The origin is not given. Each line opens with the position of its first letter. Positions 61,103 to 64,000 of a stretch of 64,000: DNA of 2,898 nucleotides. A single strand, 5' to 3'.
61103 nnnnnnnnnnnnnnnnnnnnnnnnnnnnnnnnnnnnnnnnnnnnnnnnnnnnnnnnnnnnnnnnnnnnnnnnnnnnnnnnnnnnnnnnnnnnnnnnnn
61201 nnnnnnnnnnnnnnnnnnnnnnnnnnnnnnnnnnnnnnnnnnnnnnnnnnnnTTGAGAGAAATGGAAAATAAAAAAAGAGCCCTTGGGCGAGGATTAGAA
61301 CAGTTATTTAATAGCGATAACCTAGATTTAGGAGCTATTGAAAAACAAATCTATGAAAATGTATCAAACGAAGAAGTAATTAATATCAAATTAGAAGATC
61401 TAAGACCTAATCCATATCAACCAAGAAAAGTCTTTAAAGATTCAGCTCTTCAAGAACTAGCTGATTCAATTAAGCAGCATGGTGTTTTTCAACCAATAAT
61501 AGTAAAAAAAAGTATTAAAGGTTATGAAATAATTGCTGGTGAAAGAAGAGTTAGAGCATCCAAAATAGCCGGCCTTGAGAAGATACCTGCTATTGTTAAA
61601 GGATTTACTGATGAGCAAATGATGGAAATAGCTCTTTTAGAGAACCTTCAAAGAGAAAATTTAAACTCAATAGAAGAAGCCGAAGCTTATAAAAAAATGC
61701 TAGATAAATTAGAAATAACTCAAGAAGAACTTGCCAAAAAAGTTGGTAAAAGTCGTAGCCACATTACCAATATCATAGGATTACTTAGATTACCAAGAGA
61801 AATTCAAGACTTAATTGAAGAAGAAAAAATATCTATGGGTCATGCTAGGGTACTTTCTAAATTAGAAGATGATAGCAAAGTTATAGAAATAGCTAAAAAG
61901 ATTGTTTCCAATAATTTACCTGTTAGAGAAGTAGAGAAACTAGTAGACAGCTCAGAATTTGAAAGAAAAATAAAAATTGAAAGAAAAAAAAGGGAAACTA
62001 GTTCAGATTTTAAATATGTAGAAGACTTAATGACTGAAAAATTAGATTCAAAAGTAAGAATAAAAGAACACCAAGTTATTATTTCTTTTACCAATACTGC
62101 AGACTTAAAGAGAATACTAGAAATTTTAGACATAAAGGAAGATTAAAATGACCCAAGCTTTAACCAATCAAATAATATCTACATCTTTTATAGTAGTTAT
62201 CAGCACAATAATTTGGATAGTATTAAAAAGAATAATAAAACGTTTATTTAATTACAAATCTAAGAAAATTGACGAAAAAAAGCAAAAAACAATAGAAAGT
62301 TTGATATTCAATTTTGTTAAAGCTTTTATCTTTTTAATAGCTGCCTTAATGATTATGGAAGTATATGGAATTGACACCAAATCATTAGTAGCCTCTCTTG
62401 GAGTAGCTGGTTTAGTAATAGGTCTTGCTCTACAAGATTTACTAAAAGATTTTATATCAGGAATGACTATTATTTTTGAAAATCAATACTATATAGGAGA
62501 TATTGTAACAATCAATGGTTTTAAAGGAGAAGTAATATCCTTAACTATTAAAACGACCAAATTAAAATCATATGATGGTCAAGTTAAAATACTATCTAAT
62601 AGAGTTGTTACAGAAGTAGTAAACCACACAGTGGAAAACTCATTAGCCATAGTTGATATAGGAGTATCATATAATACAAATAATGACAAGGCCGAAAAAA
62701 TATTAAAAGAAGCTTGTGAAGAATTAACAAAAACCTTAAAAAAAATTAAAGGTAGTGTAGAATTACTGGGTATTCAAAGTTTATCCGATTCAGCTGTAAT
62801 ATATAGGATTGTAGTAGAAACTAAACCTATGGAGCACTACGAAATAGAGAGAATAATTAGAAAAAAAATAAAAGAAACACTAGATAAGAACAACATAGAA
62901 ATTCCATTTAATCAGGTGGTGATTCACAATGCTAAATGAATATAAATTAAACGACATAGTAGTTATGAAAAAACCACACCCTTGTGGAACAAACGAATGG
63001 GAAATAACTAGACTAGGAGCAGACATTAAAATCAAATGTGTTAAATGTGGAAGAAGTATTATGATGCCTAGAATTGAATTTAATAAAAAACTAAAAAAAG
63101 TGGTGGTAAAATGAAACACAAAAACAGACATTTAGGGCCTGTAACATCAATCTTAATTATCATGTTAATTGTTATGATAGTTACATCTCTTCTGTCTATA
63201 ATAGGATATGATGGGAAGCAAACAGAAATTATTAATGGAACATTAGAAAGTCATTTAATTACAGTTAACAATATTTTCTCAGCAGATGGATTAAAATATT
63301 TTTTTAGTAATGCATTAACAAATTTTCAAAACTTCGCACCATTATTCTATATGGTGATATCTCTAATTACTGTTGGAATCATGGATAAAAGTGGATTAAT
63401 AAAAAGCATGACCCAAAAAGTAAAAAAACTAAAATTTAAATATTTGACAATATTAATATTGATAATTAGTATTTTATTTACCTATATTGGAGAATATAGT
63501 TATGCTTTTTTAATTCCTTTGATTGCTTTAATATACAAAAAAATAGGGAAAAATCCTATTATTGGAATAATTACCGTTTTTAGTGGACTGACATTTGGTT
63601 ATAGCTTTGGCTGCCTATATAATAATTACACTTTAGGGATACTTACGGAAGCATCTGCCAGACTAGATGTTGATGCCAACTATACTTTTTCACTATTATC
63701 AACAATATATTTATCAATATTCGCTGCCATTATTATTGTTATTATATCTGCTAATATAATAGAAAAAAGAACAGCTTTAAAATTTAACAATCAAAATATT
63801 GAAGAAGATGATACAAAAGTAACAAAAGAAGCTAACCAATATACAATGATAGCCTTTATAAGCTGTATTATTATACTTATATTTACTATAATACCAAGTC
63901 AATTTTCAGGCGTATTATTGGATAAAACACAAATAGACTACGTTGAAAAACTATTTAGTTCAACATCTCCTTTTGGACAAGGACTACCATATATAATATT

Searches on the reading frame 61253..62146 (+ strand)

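Call 86: search_protein_families(library=pfam, proteins=[window:61253-62146:+], max_evalue=0.001)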
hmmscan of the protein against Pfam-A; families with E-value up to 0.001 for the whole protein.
window:61253-62146:+ (297 aa): 3 families
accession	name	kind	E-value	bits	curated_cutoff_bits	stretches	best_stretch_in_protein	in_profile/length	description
PF17762.8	HTH_ParB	-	9.1e-37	125.8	22.6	1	135-233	1-99/102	ParB HTH domain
PF02195.25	ParB_N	-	4.6e-36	123.2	26.3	1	41-133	2-95/95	ParB N-terminal domain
PF01381.28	HTH_3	-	2e-05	24.9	23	1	147-174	2-29/55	Helix-turn-helix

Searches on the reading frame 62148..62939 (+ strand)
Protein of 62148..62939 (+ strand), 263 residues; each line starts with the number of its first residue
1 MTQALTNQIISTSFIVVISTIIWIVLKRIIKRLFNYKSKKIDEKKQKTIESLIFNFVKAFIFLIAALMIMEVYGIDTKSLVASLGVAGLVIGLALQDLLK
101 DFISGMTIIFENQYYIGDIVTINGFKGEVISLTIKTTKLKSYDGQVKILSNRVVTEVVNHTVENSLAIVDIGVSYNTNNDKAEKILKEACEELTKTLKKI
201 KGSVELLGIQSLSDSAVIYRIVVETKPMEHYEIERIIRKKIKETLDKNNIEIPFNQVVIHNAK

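Call 86: search_protein_families(library=pfam, proteins=[window:62148-62939:+], max_evalue=0.001)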
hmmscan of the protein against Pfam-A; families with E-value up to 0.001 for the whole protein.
window:62148-62939:+ (263 aa): 3 families
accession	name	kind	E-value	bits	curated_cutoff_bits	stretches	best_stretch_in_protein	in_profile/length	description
PF00924.24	MS_channel_2nd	-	5.6e-15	55.6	20.2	1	97-161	1-67/68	Mechanosensitive ion channel, beta-domain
PF21082.3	MS_channel_3rd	-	3.9e-12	46.9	21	1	169-252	3-88/88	Mechanosensitive ion channel MscS, C-terminal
PF21088.3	MS_channel_1st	-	1.2e-08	35.2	23.1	1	56-96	2-42/42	Mechanosensitive ion channel, transmembrane helices 2/3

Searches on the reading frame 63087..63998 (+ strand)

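Call 86: search_protein_families(library=pfam, proteins=[window:63087-63998:+], max_evalue=0.001)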
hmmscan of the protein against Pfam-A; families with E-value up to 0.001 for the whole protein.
window:63087-63998:+ (304 aa): 2 families
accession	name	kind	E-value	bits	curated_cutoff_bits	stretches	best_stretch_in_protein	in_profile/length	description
PF03806.19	ABG_transport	-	1.6e-34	119.5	27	1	18-283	16-288/502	AbgT putative transporter family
PF03600.22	CitMHS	-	7.6e-06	25.7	31.9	1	23-274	12-223/336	Citrate transporter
